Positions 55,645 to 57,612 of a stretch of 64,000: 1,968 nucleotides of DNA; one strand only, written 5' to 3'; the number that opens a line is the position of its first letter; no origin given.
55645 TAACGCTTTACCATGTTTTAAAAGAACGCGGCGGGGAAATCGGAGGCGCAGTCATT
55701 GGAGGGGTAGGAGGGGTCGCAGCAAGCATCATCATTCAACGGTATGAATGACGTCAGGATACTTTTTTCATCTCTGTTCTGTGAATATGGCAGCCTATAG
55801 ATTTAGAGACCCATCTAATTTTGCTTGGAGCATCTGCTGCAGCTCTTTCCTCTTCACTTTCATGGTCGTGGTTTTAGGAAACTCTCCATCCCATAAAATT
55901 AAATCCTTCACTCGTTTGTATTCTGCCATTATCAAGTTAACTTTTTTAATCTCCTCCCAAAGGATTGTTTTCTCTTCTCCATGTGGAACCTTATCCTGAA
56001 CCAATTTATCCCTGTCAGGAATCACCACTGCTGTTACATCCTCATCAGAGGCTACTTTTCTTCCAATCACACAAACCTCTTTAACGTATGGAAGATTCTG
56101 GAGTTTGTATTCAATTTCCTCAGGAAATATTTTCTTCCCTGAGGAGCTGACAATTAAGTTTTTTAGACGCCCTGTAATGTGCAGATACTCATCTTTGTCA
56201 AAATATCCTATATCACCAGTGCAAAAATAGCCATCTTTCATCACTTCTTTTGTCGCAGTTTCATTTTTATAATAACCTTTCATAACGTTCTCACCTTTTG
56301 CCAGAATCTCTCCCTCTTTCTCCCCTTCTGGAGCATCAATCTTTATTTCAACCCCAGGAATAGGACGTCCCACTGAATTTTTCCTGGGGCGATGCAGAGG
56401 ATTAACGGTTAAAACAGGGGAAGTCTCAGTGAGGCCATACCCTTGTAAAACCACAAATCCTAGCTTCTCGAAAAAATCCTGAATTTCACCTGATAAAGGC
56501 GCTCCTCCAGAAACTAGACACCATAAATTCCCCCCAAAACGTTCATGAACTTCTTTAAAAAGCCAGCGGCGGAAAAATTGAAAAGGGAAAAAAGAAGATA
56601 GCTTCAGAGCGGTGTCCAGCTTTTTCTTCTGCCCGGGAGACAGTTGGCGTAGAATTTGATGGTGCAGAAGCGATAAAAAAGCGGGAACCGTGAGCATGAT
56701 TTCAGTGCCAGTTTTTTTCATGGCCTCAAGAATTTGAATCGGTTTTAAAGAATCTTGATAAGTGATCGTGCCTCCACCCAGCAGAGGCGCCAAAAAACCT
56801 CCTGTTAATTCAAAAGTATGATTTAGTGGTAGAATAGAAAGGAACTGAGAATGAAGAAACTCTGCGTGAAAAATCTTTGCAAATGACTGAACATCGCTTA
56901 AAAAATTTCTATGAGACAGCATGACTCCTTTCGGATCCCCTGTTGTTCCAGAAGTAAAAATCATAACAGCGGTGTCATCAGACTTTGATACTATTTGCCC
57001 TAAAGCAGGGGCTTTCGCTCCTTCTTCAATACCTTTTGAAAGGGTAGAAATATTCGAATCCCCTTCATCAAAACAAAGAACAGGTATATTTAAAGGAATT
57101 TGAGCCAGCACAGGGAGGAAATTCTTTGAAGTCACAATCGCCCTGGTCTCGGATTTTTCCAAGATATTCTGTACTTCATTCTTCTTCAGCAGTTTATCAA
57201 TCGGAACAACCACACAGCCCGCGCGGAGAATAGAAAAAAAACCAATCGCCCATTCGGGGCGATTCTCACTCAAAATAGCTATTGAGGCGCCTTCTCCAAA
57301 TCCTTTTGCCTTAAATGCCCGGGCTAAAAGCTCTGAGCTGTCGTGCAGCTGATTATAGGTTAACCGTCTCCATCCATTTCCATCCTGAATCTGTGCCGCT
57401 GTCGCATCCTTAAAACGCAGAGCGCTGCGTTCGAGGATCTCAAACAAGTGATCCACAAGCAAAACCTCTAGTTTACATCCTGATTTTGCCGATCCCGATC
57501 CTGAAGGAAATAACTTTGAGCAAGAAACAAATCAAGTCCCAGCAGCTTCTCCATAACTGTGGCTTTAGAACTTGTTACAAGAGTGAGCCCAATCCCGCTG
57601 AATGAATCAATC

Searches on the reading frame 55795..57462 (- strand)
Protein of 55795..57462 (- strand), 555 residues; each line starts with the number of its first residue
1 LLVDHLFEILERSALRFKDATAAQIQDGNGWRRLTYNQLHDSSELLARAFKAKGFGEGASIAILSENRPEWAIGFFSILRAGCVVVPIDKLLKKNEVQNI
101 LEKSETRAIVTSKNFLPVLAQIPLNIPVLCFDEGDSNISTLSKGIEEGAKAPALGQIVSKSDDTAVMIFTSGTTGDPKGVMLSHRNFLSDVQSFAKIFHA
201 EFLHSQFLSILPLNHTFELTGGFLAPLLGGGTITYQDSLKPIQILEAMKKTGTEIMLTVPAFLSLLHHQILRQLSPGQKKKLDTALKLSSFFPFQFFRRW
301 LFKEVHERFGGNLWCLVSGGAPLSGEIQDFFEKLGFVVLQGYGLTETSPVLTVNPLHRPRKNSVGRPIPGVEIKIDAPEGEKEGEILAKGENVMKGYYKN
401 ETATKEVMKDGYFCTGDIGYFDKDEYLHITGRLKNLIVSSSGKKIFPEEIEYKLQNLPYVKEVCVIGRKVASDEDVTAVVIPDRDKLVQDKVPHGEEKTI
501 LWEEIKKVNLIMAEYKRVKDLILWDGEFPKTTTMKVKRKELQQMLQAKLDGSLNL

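Call 81: search_protein_families(library=pfam, proteins=[window:55795-57462:-], max_evalue=0.00001)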
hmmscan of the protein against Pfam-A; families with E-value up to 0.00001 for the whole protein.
window:55795-57462:- (555 aa): 2 families
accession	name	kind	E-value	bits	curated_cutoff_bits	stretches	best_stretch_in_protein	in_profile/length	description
PF00501.34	AMP-binding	-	1.2e-82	278.2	29.9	1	10-398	1-384/384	AMP-binding enzyme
PF23562.2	AMP-binding_C_3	-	1e-07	32.8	20.8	1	435-550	2-117/124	AMP-binding enzyme C-terminal domain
